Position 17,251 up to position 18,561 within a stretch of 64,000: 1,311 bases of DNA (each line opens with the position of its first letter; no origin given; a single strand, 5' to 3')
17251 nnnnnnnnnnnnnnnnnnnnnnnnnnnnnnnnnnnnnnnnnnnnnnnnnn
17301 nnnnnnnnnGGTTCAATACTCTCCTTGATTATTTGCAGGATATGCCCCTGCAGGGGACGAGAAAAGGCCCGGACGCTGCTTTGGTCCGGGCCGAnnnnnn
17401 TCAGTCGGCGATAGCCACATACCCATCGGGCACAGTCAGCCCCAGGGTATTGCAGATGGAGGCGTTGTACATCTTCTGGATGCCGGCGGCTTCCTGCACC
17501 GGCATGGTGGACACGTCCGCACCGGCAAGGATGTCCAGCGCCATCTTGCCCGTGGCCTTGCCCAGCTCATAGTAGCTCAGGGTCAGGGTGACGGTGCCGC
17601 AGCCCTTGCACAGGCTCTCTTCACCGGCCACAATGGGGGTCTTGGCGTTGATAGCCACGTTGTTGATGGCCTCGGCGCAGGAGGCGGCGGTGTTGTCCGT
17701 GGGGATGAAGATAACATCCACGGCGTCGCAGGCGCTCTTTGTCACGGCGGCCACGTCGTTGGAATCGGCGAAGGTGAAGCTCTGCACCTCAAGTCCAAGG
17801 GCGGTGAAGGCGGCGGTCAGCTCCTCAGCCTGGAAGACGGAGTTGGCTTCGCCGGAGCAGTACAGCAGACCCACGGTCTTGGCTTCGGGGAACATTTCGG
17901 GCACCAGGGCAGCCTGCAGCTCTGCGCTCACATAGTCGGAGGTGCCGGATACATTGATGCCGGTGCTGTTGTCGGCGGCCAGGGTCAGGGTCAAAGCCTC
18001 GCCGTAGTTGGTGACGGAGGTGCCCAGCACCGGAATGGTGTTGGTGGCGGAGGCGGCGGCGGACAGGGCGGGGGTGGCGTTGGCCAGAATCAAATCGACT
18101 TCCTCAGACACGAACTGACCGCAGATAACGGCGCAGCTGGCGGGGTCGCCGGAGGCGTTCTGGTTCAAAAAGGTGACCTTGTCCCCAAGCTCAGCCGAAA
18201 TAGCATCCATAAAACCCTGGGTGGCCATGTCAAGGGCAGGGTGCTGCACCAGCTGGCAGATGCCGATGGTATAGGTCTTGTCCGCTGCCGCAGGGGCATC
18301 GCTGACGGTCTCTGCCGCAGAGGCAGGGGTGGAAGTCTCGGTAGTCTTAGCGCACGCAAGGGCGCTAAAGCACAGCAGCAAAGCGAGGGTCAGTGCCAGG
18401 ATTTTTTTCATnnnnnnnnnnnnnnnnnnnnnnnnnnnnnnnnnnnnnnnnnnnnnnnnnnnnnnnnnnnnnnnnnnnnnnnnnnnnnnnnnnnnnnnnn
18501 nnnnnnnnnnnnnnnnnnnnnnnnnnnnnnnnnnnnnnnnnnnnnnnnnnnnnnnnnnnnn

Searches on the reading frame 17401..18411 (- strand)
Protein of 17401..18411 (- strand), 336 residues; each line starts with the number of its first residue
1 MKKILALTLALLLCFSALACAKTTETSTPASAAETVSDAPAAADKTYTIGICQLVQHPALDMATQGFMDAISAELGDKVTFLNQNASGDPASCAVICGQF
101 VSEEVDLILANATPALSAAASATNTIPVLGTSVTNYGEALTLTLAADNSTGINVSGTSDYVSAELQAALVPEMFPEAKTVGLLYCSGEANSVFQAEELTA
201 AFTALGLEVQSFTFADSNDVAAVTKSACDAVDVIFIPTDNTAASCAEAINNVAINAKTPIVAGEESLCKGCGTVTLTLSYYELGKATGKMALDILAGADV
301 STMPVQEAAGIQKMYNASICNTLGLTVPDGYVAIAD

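Call 7: search_protein_families(library=pfam, proteins=[window:17401-18411:-], max_evalue=0.01)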
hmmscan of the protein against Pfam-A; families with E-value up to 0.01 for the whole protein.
window:17401-18411:- (336 aa): 2 families
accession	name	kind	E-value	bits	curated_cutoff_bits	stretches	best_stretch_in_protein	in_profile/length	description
PF04392.18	ABC_sub_bind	-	8.1e-56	189.8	25.9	1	49-332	2-286/293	ABC transporter substrate binding protein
PF13407.12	Peripla_BP_4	-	0.00043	20.4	35.1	1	67-263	19-215/258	Periplasmic binding protein domain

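Call 9: search_protein_families(library=ncbifam, proteins=[window:17401-18411:-], max_evalue=0.1)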
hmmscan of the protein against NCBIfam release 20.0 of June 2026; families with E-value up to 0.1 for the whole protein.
window:17401-18411:- (336 aa): 3 families
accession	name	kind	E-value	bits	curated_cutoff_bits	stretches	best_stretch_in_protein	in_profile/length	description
NF041285.1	ABC_SBP_TrpX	equivalog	3.8e-63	213.5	390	1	35-332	28-318/322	tryptophan ABC transporter substrate-binding protein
NF033636.1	acid_shock_Asr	equivalog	0.0061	17.3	50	1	1-45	1-45/119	acid resistance repetitive basic protein Asr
NF053838.1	hit_Bd0108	equivalog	0.019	15.4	40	1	1-53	1-56/94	predatory lifecycle switch protein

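Call 12: find_related_loci(query=window:17401-18411:-, collection=genome_contigs, flank=6000)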
Query window:17401-18411:- (336 aa) in genome_contigs; peptide patterns used: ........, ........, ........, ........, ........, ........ (x = any residue, [..] = any of these).
119 stretches matched a pattern; 24 encode a relative of the query (tblastn E <= 1e-3); 24 distinct loci.
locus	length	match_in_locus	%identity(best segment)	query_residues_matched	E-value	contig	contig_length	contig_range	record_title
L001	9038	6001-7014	58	3-334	9e-119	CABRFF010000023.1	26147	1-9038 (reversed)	MAG TPA_asm: uncultured Clostridiales bacterium isolate MGYG-HGUT-01204 genome assembly, contig: GUT_GENOME092360_23, wh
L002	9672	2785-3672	62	41-336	5e-117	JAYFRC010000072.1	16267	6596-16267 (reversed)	MAG: Oscillospiraceae bacterium isolate CA_63 c_CA_000000031068, whole genome shotgun sequence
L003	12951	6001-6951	57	14-335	2e-109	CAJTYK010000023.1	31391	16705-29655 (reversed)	MAG TPA_asm: uncultured Oscillospiraceae bacterium isolate MGBC122397 genome assembly, contig: MGBC122397.23, whole geno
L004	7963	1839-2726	58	41-334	4e-106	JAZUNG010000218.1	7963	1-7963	MAG: Lachnospiraceae bacterium isolate T1900044889_TS20190355.MAGScoT_cleanbin_000018 SGB_3242_k141_741933, whole genome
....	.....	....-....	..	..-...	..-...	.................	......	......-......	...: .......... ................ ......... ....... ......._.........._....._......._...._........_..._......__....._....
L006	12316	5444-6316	58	44-334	9e-103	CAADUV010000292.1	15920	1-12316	MAG TPA_asm: uncultured Oscillospiraceae bacterium, isolate HGM13152, WGS project CAADUV010000000 data, contig: ERS23558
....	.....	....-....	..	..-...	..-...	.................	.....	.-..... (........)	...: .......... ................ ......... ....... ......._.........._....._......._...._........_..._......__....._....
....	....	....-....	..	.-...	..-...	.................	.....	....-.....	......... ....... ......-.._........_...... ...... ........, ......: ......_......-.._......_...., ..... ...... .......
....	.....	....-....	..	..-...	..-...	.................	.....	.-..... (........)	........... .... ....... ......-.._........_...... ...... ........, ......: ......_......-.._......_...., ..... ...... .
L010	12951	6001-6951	54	2-332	5e-101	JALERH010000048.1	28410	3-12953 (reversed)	MAG: Blautia sp. isolate SUG264 k141_2745996, whole genome shotgun sequence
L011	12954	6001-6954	51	1-331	1e-97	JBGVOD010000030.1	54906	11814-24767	MAG: Lachnospiraceae bacterium isolate fecal_MAG_219 fecal_MAG_219_contig_0030, whole genome shotgun sequence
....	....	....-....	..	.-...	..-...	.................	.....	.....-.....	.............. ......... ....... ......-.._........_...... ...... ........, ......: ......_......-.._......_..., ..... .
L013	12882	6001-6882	51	43-334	2e-87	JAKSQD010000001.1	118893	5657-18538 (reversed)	MAG: Oscillospiraceae bacterium isolate Horse_feces220 MAG220_1, whole genome shotgun sequence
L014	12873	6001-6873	58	44-334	2e-101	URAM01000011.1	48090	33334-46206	uncultured Clostridiales bacterium isolate UMGS818 genome assembly, contig: NODE_809_length_48090_cov_6.036307, whole ge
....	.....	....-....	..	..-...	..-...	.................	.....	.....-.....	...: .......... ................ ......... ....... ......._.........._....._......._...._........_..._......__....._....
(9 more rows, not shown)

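Call 22: find_homologous_proteins(query=window:17401-18411:-, max_evalue=1e-60)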
Query window:17401-18411:- (336 aa): 7984 proteins with E <= 1e-60 among 8000 candidates; the best 120 are listed.
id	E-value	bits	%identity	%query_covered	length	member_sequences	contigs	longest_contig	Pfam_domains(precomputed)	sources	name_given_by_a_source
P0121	2.0e-204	696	99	100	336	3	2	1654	PF04392.19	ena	-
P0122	5.7e-127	441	66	100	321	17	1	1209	PF13407.13,PF04392.19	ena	-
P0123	2.3e-126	439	68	89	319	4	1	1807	PF04392.19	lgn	-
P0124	1.0e-119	418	60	100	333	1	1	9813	PF04392.19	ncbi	-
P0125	3.0e-118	413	59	100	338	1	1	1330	PF04392.19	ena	-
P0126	3.9e-118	412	59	100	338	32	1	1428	PF04392.19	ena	-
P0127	5.2e-118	412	59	100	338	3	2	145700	PF13407.13,PF04392.19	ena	-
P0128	6.4e-118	412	59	100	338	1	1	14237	PF04392.19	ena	-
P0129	9.4e-118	411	59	100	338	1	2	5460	PF04392.19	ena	-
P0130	1.1e-117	411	58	100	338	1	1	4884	PF04392.19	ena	-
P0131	1.2e-117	411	59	100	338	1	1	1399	PF04392.19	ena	-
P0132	1.5e-117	411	60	100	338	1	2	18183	PF04392.19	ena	-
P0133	1.5e-117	411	58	100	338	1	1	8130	PF04392.19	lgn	-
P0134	1.6e-117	410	58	100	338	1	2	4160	PF04392.19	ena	-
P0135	1.7e-117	410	58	100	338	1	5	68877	PF04392.19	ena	-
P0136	1.7e-117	410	58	100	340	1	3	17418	PF04392.19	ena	-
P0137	2.1e-117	410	60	99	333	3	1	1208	PF04392.19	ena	-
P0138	2.4e-117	410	58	100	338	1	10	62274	PF04392.19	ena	-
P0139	3.6e-117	409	58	100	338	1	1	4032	PF04392.19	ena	-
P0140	3.9e-117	409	58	100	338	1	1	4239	PF04392.19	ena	-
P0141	4.0e-117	409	58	100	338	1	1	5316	PF04392.19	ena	-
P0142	8.1e-117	408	59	100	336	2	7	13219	PF13407.13,PF04392.19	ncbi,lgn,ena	-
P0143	8.4e-117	408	59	99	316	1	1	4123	PF13407.13,PF04392.19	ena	-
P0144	1.5e-116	407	59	100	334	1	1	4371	PF04392.19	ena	-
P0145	2.7e-116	406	58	100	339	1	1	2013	PF04392.19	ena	-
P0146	2.8e-116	406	59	100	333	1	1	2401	PF13407.13,PF04392.19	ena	-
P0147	5.4e-116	405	59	100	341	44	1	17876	PF04392.19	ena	-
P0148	5.9e-116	405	59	100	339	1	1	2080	PF04392.19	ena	-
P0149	6.7e-116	405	59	100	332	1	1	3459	PF04392.19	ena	-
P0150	7.2e-116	405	59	100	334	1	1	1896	PF04392.19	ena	-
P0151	9.1e-116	405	59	100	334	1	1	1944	PF13407.13,PF04392.19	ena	-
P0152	9.2e-116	405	58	100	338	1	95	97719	PF04392.19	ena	-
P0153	9.3e-116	405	58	100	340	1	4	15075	PF04392.19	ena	-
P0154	1.0e-115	404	60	100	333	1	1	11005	PF04392.19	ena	-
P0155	1.1e-115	404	65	86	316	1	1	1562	PF04392.19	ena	-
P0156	1.5e-115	404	58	100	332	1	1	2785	PF04392.19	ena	-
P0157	1.5e-115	404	58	100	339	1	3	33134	PF04392.19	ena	-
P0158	1.7e-115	404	58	100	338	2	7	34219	PF04392.19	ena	-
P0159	1.8e-115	404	58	100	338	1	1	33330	PF04392.19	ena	-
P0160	1.8e-115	404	59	100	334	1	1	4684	PF04392.19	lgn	-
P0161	1.9e-115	404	58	100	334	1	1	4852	PF04392.19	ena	-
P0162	1.9e-115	404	57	100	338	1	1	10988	PF04392.19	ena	-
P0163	2.1e-115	403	57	100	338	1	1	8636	PF04392.19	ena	-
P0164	2.1e-115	403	57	99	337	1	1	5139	PF04392.19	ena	-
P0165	2.4e-115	403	58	100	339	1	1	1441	PF04392.19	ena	-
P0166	2.6e-115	403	62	87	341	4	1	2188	PF04392.19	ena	-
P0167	2.7e-115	403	59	100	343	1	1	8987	PF04392.19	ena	-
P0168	2.8e-115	403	59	100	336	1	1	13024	PF04392.19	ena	-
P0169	2.8e-115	403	59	100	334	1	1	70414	PF04392.19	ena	-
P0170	3.4e-115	403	57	100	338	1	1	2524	PF04392.19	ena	-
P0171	3.5e-115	403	58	100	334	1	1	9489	PF13407.13,PF04392.19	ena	-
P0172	3.6e-115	403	58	100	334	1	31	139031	PF13407.13,PF04392.19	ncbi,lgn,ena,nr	ncbi:MAG: ABC transporter substrate-binding protein [Clostridiales bacterium]|nr:ABC transporter sub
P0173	3.6e-115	403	58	100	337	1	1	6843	PF04392.19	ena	-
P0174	3.6e-115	403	58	100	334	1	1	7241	PF04392.19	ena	-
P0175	3.7e-115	403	58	100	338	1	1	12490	PF04392.19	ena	-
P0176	4.7e-115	402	57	100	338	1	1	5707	PF04392.19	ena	-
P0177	4.9e-115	402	58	100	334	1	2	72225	PF13407.13,PF04392.19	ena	-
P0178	5.8e-115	402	58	100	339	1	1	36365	PF04392.19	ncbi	ncbi:MAG: ABC transporter substrate binding protein [Candidatus Limivicinus sp.]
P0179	5.8e-115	402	58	100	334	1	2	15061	PF13407.13,PF04392.19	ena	-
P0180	6.8e-115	402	59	100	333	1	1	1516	PF04392.19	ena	-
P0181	6.9e-115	402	58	99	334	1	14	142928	PF13407.13,PF04392.19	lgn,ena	-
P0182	7.6e-115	402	60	100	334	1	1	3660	PF04392.19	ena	-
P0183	7.8e-115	402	59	99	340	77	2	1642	PF13407.13,PF04392.19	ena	-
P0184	8.5e-115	401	59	100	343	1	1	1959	PF04392.19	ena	-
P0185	8.6e-115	401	58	100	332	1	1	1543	PF04392.19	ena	-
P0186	9.3e-115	401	58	100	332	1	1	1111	PF04392.19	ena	-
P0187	9.8e-115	401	58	100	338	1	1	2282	PF04392.19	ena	-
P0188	1.1e-114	401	58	100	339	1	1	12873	PF04392.19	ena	-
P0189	1.2e-114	401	58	100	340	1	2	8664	PF13407.13,PF04392.19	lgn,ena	-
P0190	1.3e-114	401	59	100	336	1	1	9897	PF04392.19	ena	-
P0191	1.3e-114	401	59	100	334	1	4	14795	PF04392.19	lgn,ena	-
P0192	1.3e-114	401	59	100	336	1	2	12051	PF04392.19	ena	-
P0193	1.3e-114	401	59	100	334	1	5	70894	PF04392.19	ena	-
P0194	1.5e-114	401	58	100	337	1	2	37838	PF13407.13,PF04392.19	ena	-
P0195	1.7e-114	400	59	100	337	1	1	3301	PF04392.19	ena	-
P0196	1.8e-114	400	57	100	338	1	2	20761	PF04392.19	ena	-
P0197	1.8e-114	400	58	100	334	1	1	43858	PF04392.19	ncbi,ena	-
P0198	1.8e-114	400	59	99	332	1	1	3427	PF04392.19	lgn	-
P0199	1.9e-114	400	59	100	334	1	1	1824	PF04392.19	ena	-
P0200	2.0e-114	400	57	100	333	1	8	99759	PF13407.13,PF04392.19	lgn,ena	-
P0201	2.6e-114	400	58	100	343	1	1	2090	PF04392.19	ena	-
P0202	2.7e-114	400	57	100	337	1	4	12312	PF13407.13,PF04392.19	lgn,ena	-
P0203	2.8e-114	400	61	99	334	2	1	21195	PF04392.19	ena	-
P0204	2.9e-114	400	59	100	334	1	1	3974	PF04392.19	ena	-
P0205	3.3e-114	400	58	99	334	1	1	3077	PF13407.13,PF04392.19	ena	-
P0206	3.4e-114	399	57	99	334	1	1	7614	PF13407.13,PF04392.19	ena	-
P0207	3.6e-114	399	57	100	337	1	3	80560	PF13407.13,PF04392.19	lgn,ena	-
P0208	3.6e-114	399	57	100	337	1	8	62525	PF13407.13,PF04392.19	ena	-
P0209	3.7e-114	399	57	100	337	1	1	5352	PF13407.13,PF04392.19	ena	-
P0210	3.9e-114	399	58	100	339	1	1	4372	PF04392.19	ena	-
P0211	5.0e-114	399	57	99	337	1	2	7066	PF13407.13,PF04392.19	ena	-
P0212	5.1e-114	399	58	100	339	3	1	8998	PF04392.19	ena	-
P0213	5.2e-114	399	57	100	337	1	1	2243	PF13407.13,PF04392.19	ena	-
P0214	5.5e-114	399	57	100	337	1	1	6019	PF13407.13,PF04392.19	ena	-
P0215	6.2e-114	399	56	99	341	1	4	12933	PF04392.19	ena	-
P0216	6.8e-114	398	57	100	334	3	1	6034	PF13407.13,PF04392.19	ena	-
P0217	7.8e-114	398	58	100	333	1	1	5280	PF04392.19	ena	-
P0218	8.1e-114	398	58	100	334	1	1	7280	PF04392.19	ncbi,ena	-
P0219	8.1e-114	398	57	100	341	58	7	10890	PF04392.19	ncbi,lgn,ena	-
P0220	9.1e-114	398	59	99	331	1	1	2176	PF04392.19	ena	-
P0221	9.6e-114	398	58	100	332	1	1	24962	PF04392.19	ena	-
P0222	1.2e-113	398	58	100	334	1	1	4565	PF04392.19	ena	-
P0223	1.2e-113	398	58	100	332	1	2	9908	PF04392.19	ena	-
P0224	1.6e-113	397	59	100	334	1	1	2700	PF13407.13,PF04392.19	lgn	-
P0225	1.7e-113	397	57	99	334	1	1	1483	PF13407.13,PF04392.19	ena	-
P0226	2.0e-113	397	59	99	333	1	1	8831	PF04392.19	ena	-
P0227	2.0e-113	397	59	100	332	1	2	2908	PF04392.19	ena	-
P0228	2.1e-113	397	57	100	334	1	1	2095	PF04392.19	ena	-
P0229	2.2e-113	397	60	92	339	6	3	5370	PF04392.19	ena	-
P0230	2.5e-113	397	58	100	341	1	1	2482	PF04392.19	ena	-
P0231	2.6e-113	397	60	100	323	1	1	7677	PF04392.19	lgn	-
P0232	2.9e-113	396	63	87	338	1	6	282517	PF13407.13,PF04392.19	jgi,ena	-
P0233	3.0e-113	396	58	100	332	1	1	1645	PF04392.19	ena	-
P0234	3.5e-113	396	55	100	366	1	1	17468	PF04392.19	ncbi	-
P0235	4.7e-113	396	57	99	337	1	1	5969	PF13407.13,PF04392.19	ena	-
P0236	6.3e-113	395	59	99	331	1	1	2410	PF04392.19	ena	-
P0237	6.3e-113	395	57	100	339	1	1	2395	PF04392.19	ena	-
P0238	6.5e-113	395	57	100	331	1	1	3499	PF04392.19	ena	-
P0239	6.5e-113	395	58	100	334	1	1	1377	PF04392.19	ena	-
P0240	7.9e-113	395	57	99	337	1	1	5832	PF13407.13,PF04392.19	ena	-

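Call 24: find_encoding_contigs(protein=P0123, flank=3000, max_places=3)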
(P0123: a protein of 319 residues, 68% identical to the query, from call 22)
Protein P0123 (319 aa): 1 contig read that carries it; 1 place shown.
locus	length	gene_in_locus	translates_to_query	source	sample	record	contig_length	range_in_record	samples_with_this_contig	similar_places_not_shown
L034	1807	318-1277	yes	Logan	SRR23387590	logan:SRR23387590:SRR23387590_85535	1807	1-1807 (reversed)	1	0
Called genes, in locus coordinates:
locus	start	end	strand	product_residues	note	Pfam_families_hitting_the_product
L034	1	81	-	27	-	?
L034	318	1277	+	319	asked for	PF04392:ABC_sub_bind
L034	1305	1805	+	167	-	?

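Call 25: find_encoding_contigs(protein=P0122, flank=3000, max_places=3)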
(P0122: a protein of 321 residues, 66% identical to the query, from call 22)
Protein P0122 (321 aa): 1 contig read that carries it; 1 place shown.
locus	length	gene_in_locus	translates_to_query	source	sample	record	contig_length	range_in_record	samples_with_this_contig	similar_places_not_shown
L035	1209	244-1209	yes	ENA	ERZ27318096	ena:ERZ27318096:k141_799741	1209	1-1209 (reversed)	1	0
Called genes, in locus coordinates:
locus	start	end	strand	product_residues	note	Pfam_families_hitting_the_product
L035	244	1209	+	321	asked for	PF04392:ABC_sub_bind, PF13407:Peripla_BP_4 (faint)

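Call 26: find_encoding_contigs(protein=P0121, flank=3000, max_places=4)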
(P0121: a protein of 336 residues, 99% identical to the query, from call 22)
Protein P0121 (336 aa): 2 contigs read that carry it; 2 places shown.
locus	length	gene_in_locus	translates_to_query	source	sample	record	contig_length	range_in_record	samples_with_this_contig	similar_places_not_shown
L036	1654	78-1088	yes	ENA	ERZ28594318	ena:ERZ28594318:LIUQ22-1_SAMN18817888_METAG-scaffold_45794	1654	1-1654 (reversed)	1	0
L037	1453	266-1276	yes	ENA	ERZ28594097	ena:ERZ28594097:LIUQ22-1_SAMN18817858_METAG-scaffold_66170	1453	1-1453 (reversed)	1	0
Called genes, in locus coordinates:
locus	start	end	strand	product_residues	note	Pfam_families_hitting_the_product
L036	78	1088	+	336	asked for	PF04392:ABC_sub_bind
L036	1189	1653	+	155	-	?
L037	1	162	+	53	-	?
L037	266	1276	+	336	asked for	PF04392:ABC_sub_bind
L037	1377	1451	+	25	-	?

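Call 33: find_encoding_contigs(protein=P0155, flank=3000, max_places=3)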
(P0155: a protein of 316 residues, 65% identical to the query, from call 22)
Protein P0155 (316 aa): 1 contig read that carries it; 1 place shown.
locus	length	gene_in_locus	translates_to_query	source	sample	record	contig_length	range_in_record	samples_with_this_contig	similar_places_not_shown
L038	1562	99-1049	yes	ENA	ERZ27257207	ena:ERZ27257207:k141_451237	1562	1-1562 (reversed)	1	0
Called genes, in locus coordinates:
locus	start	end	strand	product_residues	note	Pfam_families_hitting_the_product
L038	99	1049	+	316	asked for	PF04392:ABC_sub_bind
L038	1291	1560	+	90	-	?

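Call 34: find_encoding_contigs(protein=P0232, flank=5000, max_places=3)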
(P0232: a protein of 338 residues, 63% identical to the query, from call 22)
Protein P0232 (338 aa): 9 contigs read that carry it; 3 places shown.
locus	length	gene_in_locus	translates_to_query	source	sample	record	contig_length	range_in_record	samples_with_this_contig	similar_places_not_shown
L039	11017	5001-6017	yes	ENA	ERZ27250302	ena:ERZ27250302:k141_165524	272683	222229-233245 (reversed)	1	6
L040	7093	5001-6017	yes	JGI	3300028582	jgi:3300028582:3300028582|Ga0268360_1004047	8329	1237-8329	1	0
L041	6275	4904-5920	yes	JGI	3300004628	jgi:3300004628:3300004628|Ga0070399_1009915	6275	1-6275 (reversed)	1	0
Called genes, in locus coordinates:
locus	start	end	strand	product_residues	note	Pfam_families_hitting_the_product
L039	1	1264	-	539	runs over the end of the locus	PF01368:DHH, PF00571:CBS (faint), PF07085:DRTGG, PF02833:DHHA2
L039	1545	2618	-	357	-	PF01321:Creatinase_N, PF00557:Peptidase_M24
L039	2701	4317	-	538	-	PF06418:CTP_synth_N, PF00117:GATase, PF07722:Peptidase_C26 (weak)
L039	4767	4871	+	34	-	-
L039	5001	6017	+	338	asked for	PF04392:ABC_sub_bind, PF13407:Peripla_BP_4 (faint)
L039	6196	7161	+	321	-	PF02653:BPD_transp_2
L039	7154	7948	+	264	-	PF00005:ABC_tran, PF02463:SMC_N (faint), PF13304:AAA_21 (faint)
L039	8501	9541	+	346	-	PF04392:ABC_sub_bind, PF13407:Peripla_BP_4 (faint)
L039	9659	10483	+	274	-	PF01557:FAA_hydrolase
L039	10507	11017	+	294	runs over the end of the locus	PF02653:BPD_transp_2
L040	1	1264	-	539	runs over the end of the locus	PF01368:DHH, PF00571:CBS (faint), PF07085:DRTGG, PF02833:DHHA2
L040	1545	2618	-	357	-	PF01321:Creatinase_N, PF00557:Peptidase_M24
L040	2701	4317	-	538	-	PF06418:CTP_synth_N, PF00117:GATase, PF07722:Peptidase_C26 (weak)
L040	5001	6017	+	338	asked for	PF04392:ABC_sub_bind, PF13407:Peripla_BP_4 (faint)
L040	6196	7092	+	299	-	?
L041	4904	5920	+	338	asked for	PF04392:ABC_sub_bind, PF13407:Peripla_BP_4 (faint)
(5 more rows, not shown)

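Call 46: find_encoding_contigs(protein=P0124, flank=3000, max_places=2)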
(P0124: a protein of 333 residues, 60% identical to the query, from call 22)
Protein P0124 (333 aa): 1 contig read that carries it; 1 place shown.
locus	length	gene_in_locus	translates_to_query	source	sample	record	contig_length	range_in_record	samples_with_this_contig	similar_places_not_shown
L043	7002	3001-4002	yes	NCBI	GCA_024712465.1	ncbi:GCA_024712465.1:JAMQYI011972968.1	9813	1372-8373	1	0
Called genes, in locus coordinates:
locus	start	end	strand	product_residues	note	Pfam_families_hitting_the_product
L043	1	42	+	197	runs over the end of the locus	PF00702:Hydrolase, PF13419:HAD_2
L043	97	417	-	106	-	-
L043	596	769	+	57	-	-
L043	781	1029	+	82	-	PF07875:Coat_F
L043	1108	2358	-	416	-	PF03816:LytR_cpsA_psr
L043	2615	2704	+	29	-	-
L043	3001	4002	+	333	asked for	PF04392:ABC_sub_bind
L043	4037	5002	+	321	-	PF02653:BPD_transp_2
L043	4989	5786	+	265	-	PF02463:SMC_N (faint), PF00005:ABC_tran, PF13304:AAA_21 (faint)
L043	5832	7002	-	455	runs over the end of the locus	PF13353:Fer4_12, PF04055:Radical_SAM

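Call 47: find_encoding_contigs(protein=P0127, flank=3000, max_places=2)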
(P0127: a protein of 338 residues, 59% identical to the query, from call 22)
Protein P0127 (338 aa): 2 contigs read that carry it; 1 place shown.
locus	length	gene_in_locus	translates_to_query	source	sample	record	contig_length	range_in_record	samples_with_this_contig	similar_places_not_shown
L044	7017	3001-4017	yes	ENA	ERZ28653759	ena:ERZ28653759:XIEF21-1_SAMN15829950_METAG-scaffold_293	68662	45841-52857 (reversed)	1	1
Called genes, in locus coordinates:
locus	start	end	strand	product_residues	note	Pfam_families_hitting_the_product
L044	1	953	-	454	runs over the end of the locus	PF01235:Na_Ala_symp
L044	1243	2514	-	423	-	PF03816:LytR_cpsA_psr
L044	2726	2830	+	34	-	-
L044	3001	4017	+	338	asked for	PF04392:ABC_sub_bind, PF13407:Peripla_BP_4 (faint)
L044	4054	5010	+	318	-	PF02653:BPD_transp_2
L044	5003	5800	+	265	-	PF02463:SMC_N (weak), PF00005:ABC_tran, PF13304:AAA_21 (faint)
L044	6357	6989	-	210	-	PF07853:DUF1648, PF13630:SdpI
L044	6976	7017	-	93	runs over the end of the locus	PF01022:HTH_5, PF12802:MarR_2 (weak), PF12840:HTH_20, PF13412:HTH_24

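Call 48: find_encoding_contigs(protein=P0172, flank=3000, max_places=3)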
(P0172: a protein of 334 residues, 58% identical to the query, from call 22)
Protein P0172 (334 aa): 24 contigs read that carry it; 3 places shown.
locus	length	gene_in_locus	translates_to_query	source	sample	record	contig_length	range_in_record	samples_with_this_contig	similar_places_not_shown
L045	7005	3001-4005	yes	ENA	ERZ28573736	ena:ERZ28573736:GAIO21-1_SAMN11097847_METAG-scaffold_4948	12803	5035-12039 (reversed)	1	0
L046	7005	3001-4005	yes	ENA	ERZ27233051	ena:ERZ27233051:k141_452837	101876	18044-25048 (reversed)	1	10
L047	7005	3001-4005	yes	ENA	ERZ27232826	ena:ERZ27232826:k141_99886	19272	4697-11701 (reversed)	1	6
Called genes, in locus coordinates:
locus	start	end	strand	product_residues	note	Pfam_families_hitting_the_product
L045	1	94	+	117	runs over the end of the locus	PF00462:Glutaredoxin (faint), PF03960:ArsC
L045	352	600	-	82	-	PF07875:Coat_F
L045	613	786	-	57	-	-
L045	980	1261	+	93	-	-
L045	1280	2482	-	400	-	PF03816:LytR_cpsA_psr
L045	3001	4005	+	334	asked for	PF04392:ABC_sub_bind, PF13407:Peripla_BP_4 (faint)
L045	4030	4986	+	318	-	PF02653:BPD_transp_2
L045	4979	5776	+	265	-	PF02463:SMC_N, PF00005:ABC_tran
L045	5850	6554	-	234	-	PF04298:Zn_peptidase_2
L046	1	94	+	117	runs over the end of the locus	PF00462:Glutaredoxin (weak), PF03960:ArsC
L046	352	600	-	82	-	PF07875:Coat_F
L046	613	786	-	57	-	-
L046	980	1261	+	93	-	-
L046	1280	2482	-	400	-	PF03816:LytR_cpsA_psr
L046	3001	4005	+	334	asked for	PF04392:ABC_sub_bind, PF13407:Peripla_BP_4 (faint)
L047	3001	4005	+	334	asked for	PF04392:ABC_sub_bind, PF13407:Peripla_BP_4 (faint)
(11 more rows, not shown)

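Call 59: search_solved_structures(query=window:17401-18411:-, max_evalue=0.00001)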
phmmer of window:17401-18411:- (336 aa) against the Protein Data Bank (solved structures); distinct sequences matched with E-value up to 0.00001: 3.
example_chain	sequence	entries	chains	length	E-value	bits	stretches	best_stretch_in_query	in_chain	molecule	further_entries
6hni_A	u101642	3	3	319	9e-44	153.4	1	45-329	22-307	ABC-type transport system, sugar-family extracellular solute-binding protein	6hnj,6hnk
3lkv_A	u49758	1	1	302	8.2e-43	150.3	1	43-334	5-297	uncharacterized CONSERVED DOMAIN PROTEIN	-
3lft_A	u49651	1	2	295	3e-42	148.5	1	48-331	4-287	uncharacterized protein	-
